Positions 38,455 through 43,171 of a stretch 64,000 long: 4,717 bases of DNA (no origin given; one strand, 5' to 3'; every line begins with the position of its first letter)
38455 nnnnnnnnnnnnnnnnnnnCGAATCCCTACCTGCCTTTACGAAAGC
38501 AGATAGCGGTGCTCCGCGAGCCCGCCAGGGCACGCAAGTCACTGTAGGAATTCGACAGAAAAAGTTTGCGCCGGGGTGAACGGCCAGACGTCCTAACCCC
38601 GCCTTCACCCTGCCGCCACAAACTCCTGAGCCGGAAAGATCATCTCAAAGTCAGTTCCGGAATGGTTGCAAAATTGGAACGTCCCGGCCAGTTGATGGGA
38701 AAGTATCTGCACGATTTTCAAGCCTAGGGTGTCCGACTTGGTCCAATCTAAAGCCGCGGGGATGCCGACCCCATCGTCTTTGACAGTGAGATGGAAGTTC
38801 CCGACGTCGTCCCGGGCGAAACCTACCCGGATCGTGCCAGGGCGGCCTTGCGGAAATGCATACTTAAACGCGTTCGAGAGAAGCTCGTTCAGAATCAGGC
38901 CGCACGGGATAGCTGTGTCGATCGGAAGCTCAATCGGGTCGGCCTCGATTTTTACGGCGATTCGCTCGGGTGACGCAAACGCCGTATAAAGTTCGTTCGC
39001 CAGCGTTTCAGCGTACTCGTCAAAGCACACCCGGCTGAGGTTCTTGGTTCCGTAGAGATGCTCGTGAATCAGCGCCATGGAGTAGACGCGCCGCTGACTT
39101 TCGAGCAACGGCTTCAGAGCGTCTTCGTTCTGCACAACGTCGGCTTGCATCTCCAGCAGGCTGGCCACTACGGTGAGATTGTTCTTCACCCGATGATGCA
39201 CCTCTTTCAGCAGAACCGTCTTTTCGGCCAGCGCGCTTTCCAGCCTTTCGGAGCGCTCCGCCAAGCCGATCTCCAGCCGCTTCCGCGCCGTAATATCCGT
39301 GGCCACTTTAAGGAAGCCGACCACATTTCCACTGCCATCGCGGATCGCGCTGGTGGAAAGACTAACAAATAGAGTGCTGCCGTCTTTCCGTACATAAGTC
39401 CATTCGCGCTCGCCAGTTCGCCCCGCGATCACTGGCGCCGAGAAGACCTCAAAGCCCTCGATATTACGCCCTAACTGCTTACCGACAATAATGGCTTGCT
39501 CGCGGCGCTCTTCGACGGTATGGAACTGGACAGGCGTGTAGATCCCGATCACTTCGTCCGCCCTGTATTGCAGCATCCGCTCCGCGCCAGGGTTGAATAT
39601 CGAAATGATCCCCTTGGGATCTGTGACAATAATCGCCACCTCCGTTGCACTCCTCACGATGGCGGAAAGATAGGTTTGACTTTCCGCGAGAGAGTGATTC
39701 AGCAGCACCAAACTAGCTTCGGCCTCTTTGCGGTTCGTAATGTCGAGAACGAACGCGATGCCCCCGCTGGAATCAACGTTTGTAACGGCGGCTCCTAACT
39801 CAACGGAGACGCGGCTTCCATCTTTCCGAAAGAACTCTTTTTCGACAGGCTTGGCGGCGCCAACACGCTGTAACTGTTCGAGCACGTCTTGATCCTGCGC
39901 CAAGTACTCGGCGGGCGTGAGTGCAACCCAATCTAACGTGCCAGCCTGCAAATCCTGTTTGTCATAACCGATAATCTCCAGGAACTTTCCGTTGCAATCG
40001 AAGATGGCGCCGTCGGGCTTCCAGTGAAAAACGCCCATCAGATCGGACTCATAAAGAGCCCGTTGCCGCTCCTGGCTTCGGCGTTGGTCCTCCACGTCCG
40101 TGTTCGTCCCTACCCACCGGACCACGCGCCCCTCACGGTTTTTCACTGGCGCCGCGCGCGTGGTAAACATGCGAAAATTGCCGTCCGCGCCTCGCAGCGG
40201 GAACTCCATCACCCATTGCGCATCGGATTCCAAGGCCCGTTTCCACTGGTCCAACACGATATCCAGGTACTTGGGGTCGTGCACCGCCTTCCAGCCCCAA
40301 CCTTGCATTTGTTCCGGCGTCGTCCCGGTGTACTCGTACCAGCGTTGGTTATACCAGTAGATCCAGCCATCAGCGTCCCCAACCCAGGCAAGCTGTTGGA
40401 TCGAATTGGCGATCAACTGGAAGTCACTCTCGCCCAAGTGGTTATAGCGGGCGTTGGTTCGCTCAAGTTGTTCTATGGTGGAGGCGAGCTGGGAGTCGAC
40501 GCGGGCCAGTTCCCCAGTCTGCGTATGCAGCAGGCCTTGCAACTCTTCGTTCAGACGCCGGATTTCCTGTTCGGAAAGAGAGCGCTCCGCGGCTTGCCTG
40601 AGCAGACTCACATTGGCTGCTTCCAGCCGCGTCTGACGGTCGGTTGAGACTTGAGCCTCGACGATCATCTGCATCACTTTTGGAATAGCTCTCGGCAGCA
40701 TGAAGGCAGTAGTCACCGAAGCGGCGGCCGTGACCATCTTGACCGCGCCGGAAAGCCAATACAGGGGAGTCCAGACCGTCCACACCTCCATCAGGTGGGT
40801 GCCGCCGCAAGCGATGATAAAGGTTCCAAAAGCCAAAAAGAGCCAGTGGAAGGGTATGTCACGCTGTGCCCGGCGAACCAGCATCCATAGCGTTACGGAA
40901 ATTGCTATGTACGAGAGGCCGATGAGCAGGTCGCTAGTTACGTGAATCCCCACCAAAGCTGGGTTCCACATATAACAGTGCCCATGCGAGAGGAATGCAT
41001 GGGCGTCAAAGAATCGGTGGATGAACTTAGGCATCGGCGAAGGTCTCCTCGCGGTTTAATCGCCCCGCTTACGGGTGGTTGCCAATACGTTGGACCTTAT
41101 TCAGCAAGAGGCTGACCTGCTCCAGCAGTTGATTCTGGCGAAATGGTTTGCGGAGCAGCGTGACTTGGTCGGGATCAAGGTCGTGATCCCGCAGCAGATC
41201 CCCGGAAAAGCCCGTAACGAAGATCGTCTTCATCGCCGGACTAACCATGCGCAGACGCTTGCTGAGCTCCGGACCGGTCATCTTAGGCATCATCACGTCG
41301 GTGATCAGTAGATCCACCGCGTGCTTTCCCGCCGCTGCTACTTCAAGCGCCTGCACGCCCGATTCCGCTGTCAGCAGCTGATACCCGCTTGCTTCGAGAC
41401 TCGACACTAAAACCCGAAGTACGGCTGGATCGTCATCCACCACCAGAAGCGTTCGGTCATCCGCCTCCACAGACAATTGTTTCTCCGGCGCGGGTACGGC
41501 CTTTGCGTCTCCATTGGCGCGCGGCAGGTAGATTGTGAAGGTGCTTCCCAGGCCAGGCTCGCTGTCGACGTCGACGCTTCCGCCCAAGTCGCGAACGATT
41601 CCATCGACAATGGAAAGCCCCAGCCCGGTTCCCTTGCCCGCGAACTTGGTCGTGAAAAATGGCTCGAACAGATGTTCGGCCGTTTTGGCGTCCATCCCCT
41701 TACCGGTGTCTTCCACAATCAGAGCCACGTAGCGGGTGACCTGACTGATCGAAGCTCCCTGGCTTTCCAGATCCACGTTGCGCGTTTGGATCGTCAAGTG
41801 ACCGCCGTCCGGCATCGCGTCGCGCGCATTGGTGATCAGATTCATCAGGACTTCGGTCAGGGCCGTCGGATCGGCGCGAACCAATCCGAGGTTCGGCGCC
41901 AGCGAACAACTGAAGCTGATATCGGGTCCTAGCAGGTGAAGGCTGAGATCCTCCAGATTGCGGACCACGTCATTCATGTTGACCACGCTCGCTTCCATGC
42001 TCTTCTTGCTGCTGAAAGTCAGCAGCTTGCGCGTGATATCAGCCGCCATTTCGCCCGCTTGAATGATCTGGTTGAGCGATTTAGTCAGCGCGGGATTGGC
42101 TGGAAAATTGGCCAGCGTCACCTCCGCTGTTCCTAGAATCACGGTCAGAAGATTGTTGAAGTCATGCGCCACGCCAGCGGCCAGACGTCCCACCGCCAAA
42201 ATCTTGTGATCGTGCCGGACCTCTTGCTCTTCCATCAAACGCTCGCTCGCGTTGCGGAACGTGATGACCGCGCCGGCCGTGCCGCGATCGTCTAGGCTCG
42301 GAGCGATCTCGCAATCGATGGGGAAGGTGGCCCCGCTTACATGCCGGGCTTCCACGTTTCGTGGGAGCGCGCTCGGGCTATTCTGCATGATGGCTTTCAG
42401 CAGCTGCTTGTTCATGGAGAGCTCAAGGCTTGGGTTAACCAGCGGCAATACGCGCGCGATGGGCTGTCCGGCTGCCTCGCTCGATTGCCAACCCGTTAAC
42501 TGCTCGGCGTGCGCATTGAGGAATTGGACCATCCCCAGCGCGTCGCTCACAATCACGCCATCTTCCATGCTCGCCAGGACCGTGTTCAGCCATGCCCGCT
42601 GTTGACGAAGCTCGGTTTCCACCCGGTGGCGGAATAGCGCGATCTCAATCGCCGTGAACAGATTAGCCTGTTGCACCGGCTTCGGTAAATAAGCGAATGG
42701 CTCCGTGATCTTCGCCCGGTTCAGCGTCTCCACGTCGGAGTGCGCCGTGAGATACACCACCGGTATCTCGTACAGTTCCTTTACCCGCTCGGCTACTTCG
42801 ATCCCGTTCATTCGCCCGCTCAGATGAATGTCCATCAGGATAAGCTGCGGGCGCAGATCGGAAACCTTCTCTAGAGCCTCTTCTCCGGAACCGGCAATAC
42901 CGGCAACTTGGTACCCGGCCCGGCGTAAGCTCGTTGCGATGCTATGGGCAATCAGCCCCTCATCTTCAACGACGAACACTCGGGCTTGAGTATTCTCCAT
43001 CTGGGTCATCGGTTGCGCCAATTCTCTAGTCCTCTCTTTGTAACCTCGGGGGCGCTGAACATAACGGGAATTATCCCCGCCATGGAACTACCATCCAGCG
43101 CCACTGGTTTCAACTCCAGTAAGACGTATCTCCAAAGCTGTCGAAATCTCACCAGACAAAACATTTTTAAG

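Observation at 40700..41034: Ethylene-receptor-type ligand-binding domain with intact copper ligands on a HisKA_2 kinase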

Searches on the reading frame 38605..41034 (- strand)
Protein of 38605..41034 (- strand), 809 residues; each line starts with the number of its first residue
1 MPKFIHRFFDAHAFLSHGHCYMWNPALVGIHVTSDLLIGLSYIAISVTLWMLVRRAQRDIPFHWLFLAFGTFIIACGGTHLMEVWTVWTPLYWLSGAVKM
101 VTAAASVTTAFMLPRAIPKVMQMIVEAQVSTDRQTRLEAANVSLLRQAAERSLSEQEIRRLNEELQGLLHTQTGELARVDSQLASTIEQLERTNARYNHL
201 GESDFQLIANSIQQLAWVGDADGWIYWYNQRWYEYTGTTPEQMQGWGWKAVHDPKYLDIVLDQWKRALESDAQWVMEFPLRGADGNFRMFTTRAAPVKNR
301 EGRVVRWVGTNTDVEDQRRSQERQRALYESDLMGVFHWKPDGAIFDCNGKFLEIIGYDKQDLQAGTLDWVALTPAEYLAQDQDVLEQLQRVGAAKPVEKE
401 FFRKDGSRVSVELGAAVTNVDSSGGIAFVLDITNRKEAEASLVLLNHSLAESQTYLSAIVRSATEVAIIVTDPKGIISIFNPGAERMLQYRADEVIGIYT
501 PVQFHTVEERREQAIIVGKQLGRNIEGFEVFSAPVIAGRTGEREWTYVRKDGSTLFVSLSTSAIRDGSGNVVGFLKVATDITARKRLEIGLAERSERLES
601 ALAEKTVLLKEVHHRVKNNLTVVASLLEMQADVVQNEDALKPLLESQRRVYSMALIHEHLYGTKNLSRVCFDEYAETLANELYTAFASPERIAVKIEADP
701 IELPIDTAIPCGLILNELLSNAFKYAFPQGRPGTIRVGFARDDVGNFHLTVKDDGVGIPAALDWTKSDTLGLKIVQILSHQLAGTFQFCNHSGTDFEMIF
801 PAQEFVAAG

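Call 3: search_protein_families(library=pfam, proteins=[window:38605-41034:-], max_evalue=0.01)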
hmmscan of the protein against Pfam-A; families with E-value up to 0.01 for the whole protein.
window:38605-41034:- (809 aa): 12 families
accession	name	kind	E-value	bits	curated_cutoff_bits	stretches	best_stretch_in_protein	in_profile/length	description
PF25487.1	ETR1_N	-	2.7e-34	117.7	27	1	27-123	2-97/97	Ethylene receptor 1-like, N-terminal domain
PF13426.13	PAS_9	-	2.4e-33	114.9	27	3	466-583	2-103/103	PAS domain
PF07568.18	HisKA_2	-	2.1e-25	89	22.3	1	611-684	1-74/76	Histidine kinase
PF08447.18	PAS_3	-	9.8e-25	87.1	25.6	2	228-311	4-89/89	PAS fold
PF08448.16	PAS_4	-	1.3e-23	83.8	23.1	2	210-319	2-110/110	PAS fold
PF00989.32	PAS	-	1.4e-22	80.3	22.6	2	456-581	3-113/113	PAS fold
PF02518.31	HATPase_c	-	8.7e-11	42.7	26.4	1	713-803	8-110/111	Histidine kinase-, DNA gyrase B-, and HSP90-like ATPase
PF13188.13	PAS_8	-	2.3e-08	34.1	21.8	0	323-372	2-47/65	PAS domain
PF13581.12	HATPase_c_2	-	2.6e-05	24.7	27.4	1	701-764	22-84/127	Histidine kinase-like ATPase domain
PF07536.20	HWE_HK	-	9.8e-05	23.5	22.8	1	611-663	1-51/83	HWE histidine kinase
PF13779.11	DUF4175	-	0.0046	15.5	27.3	1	134-222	485-570/825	Domain of unknown function (DUF4175)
PF24820.1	Diguanyl_cycl_sensor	-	0.0064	16.9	28.1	0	466-524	7-65/109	Diguanylate cyclase-like sensor domain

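Call 4: search_protein_families(library=ncbifam, proteins=[window:38605-41034:-], max_evalue=0.01)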
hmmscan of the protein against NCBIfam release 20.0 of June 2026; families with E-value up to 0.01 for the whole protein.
window:38605-41034:- (809 aa): 28 families (the best 25 are shown)
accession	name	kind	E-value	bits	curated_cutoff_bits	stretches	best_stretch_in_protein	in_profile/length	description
TIGR00229.1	sensory_box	domain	4.4e-42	143.2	22.9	3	451-588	2-123/126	PAS domain S-box protein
NF051872.1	HisKinPhyk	equivalog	4.7e-31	108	750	1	591-800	329-536/537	sensor histidine kinase PhyK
NF041880.1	EPS_EpsF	equivalog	4.1e-29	101.4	900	2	192-330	133-273/492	response regulator EpsF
NF052306.1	BluLightHisKinLov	equivalog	2.8e-21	75.7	450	1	537-789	92-320/334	blue-light-activated histidine kinase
NF010077.0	PRK13559.1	subfamily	3.5e-20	72.2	361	1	548-787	124-343/364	hypothetical protein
NF008468.0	PRK11360.1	equivalog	1.7e-17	63.1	646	1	445-760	259-554/616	two-component system sensor histidine kinase AtoS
NF052573.1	HisKinEspAMyxo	equivalog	9.1e-17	60.3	1400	2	250-446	179-379/755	serine histidine kinase EspA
NF007298.0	PRK09776.1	equivalog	4.9e-16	57.8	1135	2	225-322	451-548/1111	diguanylate cyclase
NF008302.0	PRK11091.1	equivalog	7.6e-13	47.5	838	1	92-323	44-275/779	aerobic respiration two-component sensor histidine kinase ArcB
NF053781.1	cdiGMPphdstlr2612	equivalog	6.9e-12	43.8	1600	1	239-320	625-706/1268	Tlr1612 family c-di-GMP phosphodiesterase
NF047874.1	MASE3_PAS_HK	subfamily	7.9e-12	44.7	560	2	317-451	260-390/655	MASE3 domain-containing sensor histidine kinase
NF052574.1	HisKinEspCMyxo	equivalog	6.9e-09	34.4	1200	1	542-629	359-441/785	serine histidine kinase EspC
NF046044.1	PnpS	equivalog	1.3e-08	34.3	400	0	714-760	289-331/390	two-component system histidine kinase PnpS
NF041777.1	sens_FixL_Rhizob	equivalog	2.9e-07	29.5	850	1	400-565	82-222/485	sensor protein FixL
NF033092.0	HK_WalK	equivalog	3.5e-07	29.2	725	1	694-760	473-534/594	cell wall metabolism sensor histidine kinase WalK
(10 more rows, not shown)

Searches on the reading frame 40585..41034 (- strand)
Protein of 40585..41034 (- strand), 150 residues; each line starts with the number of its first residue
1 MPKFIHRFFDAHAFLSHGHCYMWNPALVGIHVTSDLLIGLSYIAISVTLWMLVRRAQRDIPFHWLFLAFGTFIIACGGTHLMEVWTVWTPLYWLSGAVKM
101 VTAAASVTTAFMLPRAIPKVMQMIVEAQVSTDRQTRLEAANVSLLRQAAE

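Call 7: search_solved_structures(query=window:40585-41034:-, max_evalue=1, show_alignments=2)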
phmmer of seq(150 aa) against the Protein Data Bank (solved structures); distinct sequences matched with E-value up to 1: 0.

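Call 33: search_protein_representatives(protein=window:40630-41034:-)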
Query: 135 residues. Proteins with E-value up to 0.001 (for the whole library): 8128; up to 1e-10: 5712; up to 1e-30: 830. The best 150 are listed.
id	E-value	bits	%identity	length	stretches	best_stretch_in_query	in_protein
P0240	3.1e-50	186.3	61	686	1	3-134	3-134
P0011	7.9e-50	185.0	62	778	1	6-133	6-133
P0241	1.7e-49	183.9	60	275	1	2-134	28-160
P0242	6.2e-49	182.1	59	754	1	2-134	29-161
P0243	5.1e-48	179.2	65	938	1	3-125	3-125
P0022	2.0e-47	177.3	65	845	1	11-134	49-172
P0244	3.7e-47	176.4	58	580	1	2-129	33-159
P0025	6.0e-47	175.7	65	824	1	11-134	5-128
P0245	7.3e-47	175.4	58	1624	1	3-133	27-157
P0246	1.3e-46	174.7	56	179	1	2-134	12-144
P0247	3.3e-46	173.3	65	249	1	16-134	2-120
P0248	7.0e-46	172.3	56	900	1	3-133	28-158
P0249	8.1e-46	172.0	59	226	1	2-134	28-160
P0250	5.1e-45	169.5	59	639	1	1-133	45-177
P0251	8.5e-45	168.7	63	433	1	16-131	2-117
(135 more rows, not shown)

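Call 36: find_related_loci(query=window:40630-41034:-, collection=genome_contigs, flank=4000)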
Query window:40630-41034:- (135 aa) in genome_contigs; peptide patterns used: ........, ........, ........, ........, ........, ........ (x = any residue, [..] = any of these).
84 stretches matched a pattern; 28 encode a relative of the query (tblastn E <= 1e-3); 28 distinct loci.
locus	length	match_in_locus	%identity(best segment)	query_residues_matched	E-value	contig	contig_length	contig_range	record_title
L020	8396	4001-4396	52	2-134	2e-47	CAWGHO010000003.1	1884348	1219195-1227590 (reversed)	MAG: uncultured Acidobacteriota bacterium isolate MFD02840.bin.1.19 genome assembly, contig: contig_21939, whole genome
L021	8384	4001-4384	56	2-130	3e-44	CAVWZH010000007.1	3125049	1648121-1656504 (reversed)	MAG: uncultured Acidobacteriota bacterium isolate MFD09286.bin.1.194 genome assembly, contig: contig_11360, whole genome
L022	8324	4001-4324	57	13-121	3e-43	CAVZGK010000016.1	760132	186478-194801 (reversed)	MAG: uncultured Acidobacteriota bacterium isolate MFD05513.bin.2.42 genome assembly, contig: contig_8491, whole genome s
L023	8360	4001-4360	54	3-123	5e-42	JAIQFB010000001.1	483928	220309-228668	MAG: Terriglobia bacterium isolate SRVP_15 SR-VP_26_10_2019_B_40cm_scaffold_9, whole genome shotgun sequence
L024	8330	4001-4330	56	13-123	5e-41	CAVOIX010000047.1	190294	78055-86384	MAG: uncultured Acidobacteriota bacterium isolate MFD10064.bin.2.73 genome assembly, contig: contig_29020, whole genome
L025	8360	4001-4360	51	3-123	2e-40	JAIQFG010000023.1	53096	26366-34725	MAG: Terriglobia bacterium isolate SRVP_21 SR-VP_26_10_2019_C_20cm_scaffold_1146, whole genome shotgun sequence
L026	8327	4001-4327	55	14-123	2e-37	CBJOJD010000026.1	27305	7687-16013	MAG TPA_asm: uncultured bacterium isolate SRR27822706_concoct_31 genome assembly, contig: ERZ27338881.468, whole genome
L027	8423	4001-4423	48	3-134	4e-37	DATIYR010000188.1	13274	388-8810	MAG TPA_asm: Terriglobales bacterium isolate SMAG_U15280 k141_4356145, whole genome shotgun sequence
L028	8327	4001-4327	52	14-123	1e-36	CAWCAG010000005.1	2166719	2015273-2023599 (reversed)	MAG: uncultured cyanobacterium isolate MFD03250.bin.1.162 genome assembly, contig: contig_1918, whole genome shotgun seq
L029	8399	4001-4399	47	1-132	5e-39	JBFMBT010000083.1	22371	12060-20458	MAG: Verrucomicrobiota bacterium isolate MAG171 MAG171_83, whole genome shotgun sequence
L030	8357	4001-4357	54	3-123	5e-36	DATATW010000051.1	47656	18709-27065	MAG TPA_asm: Terriglobales bacterium isolate SMAG_U5556 k141_1889103, whole genome shotgun sequence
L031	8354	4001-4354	51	4-123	8e-36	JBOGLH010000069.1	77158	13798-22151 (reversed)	MAG: Terriglobales bacterium isolate TC-S_metawrap_bin.238 k127_4615908, whole genome shotgun sequence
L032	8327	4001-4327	55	14-123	9e-36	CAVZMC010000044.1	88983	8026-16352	MAG: uncultured Acidobacteriaceae bacterium isolate MFD09222.bin.3.34 genome assembly, contig: contig_188248, whole geno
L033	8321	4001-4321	57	14-121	2e-35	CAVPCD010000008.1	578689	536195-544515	MAG: uncultured Acidobacteriota bacterium isolate MFD10064.bin.1.147 genome assembly, contig: contig_15588, whole genome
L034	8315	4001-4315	54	13-118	1e-35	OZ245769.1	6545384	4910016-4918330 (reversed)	MAG: Opitutaceae bacterium isolate 87035611-dba6-4fad-85e7-91fe16b41bdc genome assembly, chromosome: 1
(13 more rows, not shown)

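Call 67: predict_structure(alignment_id=A1)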
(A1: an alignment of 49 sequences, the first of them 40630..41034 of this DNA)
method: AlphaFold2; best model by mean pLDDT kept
length: 135 residues; sequences in the alignment: 49
mean_pLDDT: 88.0   pTM: 0.72
mean pLDDT of the five models: 88.0, 85.7, 85.6, 82.2, 80.9
residues with pLDDT >= 90: 73; 70-90: 54; 50-70: 8; < 50: 0
segments of 3 or more residues with pLDDT < 50: none
pLDDT, mean of each block of 10 residues (from residue 1): 69 76 92 95 93 87 86 92 90 90 91 90 93 92
secondary structure, 60 per line:
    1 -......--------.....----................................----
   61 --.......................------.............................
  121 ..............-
elements in order: H2-7 H16-20 H25-56 H63-85 H92-134

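Call 80: fold_search(model_id=the predicted structure, library=pdb)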
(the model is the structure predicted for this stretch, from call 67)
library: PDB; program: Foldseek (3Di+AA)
matches with E <= 10: 142; with E <= 0.001: 0
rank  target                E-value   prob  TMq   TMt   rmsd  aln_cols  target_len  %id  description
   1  9bia_A                1.0e+00  0.69  0.40  0.48   5.0       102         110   11  Cryo-EM structure of NINJ1 K45Q bound to Nb538 (released 2024-10-16)
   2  2v0o_B                1.0e+00  0.15  0.26  0.16  16.5       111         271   14  FCHO2 F-BAR domain (released 2007-06-26)
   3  7ar7_K                1.1e+00  0.41  0.34  0.45   5.5        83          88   13  Cryo-EM structure of Arabidopsis thaliana complex-I (open conformation) (released 2022-03-02)
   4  9bia_D                1.3e+00  0.77  0.45  0.53   3.8       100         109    8  Cryo-EM structure of NINJ1 K45Q bound to Nb538 (released 2024-10-16)
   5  6x89_4L               1.7e+00  0.33  0.33  0.45   5.4        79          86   15  Vigna radiata mitochondrial complex I* (released 2020-09-02)
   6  9b77_A                1.8e+00  0.30  0.34  0.17   9.5        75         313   12  Cryo-EM Structure of the Glycosyltransferase ArnC from Salmonella enterica in the Apo State Determined on Krios micros (released 2025-02-05)
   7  7nsu_D                1.8e+00  0.28  0.36  0.14  14.1        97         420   10  ColicinE9 intact translocation complex (released 2021-08-11)
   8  2ysu_B                2.0e+00  0.28  0.37  0.40  15.6        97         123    9  Structure of the complex between BtuB and Colicin E2 receptor binding domain (released 2007-06-19)
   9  6b87_C                2.0e+00  0.15  0.27  0.35  17.2       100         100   12  Crystal structure of transmembrane protein TMHC2_E (released 2018-03-14)
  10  6ssi_C                2.0e+00  0.10  0.24  0.15  13.4       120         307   10  Structure of the pentameric ligand-gated ion channel ELIC in complex with a PAM nanobody (released 2020-02-12)
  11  2v0o_C                2.1e+00  0.10  0.26  0.16  18.7       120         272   15  FCHO2 F-BAR domain (released 2007-06-26)
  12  9asc_A                2.2e+00  0.28  0.34  0.16  10.1        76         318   13  Cryo-EM Structure of the Glycosyltransferase ArnC from Salmonella enterica in the UDP-bound State Determined on Talos  (released 2025-02-05)
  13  8y6o_Z                2.2e+00  0.15  0.28  0.20  21.6       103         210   17  Cryo-EM Structure of the human minor pre-B complex (pre-precatalytic spliceosome) U11 and tri-snRNP part (released 2024-03-20)
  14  3syv_E                2.2e+00  0.14  0.27  0.17   9.9        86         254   16  Crystal structure of mPACSIN 3 F-BAR domain mutant (released 2012-05-16)
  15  3qe6_B                2.2e+00  0.13  0.27  0.15  10.0        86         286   19  Mouse PACSIN 3 F-BAR domain structure (released 2012-01-25)
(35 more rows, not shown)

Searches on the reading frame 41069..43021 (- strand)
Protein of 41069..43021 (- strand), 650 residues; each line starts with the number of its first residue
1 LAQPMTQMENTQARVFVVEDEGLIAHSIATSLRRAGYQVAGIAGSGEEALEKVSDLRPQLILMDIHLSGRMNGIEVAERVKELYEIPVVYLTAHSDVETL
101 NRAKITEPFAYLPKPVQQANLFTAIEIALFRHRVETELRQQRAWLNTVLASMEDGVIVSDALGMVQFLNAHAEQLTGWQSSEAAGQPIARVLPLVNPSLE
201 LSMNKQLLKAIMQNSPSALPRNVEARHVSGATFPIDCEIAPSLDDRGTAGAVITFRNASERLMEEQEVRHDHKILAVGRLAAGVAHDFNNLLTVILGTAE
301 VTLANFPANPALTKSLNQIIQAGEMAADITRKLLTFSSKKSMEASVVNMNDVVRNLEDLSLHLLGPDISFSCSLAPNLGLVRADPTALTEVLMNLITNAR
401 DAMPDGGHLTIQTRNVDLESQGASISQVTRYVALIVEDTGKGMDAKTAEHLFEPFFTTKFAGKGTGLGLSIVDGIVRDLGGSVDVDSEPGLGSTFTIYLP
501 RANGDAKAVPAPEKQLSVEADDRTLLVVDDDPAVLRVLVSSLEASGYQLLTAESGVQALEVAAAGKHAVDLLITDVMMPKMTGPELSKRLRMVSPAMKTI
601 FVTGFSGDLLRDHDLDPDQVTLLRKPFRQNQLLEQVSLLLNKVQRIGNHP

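Call 3: search_protein_families(library=pfam, proteins=[window:41069-43021:-], max_evalue=0.01)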
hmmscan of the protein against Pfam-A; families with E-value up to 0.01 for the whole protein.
window:41069-43021:- (650 aa): 10 families
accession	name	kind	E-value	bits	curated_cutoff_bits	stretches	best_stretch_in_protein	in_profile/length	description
PF00072.30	Response_reg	-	2.2e-45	153.8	30.2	2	526-636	2-110/111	Response regulator receiver domain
PF02518.31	HATPase_c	-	1e-24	87.5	26.4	1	384-502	2-110/111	Histidine kinase-, DNA gyrase B-, and HSP90-like ATPase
PF00989.32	PAS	-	6.7e-10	39.4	22.6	1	147-256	5-111/113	PAS fold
PF00512.31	HisKA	-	2.2e-09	37.7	26.9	1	278-339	3-63/66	His Kinase A (phospho-acceptor) domain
PF13426.13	PAS_9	-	4.2e-07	30.6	27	1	154-260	2-103/103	PAS domain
PF13188.13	PAS_8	-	3e-05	24.2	21.8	1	145-200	3-55/65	PAS domain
PF08448.16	PAS_4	-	7.1e-05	23.4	23.1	1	150-261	2-108/110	PAS fold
PF23198.2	PDE8A_N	-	0.0026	18.1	29.6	0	15-77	13-74/147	PDE8A-like, N-terminal domain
PF13581.12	HATPase_c_2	-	0.003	18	27.4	1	387-482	35-113/127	Histidine kinase-like ATPase domain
PF02310.24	B12-binding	-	0.0061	16.8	32.1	0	27-75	19-69/121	B12 binding domain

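Call 4: search_protein_families(library=ncbifam, proteins=[window:41069-43021:-], max_evalue=0.01)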
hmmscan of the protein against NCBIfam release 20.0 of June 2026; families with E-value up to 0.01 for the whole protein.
window:41069-43021:- (650 aa): 164 families (the best 25 are shown)
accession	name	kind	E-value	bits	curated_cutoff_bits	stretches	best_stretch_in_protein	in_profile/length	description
NF046020.1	HisKinCckABruc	equivalog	1.5e-103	347.3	1000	2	251-638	454-865/868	cell cycle histidine kinase CckA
NF010076.0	PRK13557.1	subfamily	4.4e-98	329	631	2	167-643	57-536/540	histidine kinase famiy protein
NF046026.1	HisKinCckACaul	equivalog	1.7e-81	274.3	1000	2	257-640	282-676/678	cell cycle histidine kinase CckA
NF010411.0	PRK13837.1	equivalog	2.4e-70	237.5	647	1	251-642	424-814/828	two-component system VirA-like sensor kinase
NF008468.0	PRK11360.1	equivalog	5.9e-63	213.2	646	1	136-506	261-613/616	two-component system sensor histidine kinase AtoS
NF052573.1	HisKinEspAMyxo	equivalog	1.1e-61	208.9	1400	1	131-604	246-714/755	serine histidine kinase EspA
NF052574.1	HisKinEspCMyxo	equivalog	1e-58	199.2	1200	1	140-637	281-780/785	serine histidine kinase EspC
TIGR02956.1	TMAO_torS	equivalog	1.6e-45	155.6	676.5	2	282-641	469-821/967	TMAO reductase system sensor histidine kinase/response regulator TorS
NF008099.0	PRK10841.1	equivalog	1.1e-40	139.3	920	3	372-502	569-691/949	two-component system sensor histidine kinase RcsC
NF041832.1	near_NosP_CTERM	subfamily_domain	3.7e-40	138.1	400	2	373-637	106-367/370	NahK/ErcS family hybrid sensor histidine kinase/response regulator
NF007688.0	PRK10364.1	equivalog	1.1e-39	136.5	479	1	259-502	223-452/460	two-component system sensor histidine kinase ZraS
NF008302.0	PRK11091.1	equivalog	3.2e-36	124.8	838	2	337-632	346-635/779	aerobic respiration two-component sensor histidine kinase ArcB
NF046022.1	RespRegCpdRBruc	equivalog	1.2e-33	115.6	180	2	525-641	4-118/120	cell cycle two-component system response regulator CpdR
NF041777.1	sens_FixL_Rhizob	equivalog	1.4e-33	116.3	850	1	132-503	112-483/485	sensor protein FixL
NF011874.0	PRK15347.1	equivalog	6.4e-33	113.8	852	3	384-503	510-616/921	two component system sensor kinase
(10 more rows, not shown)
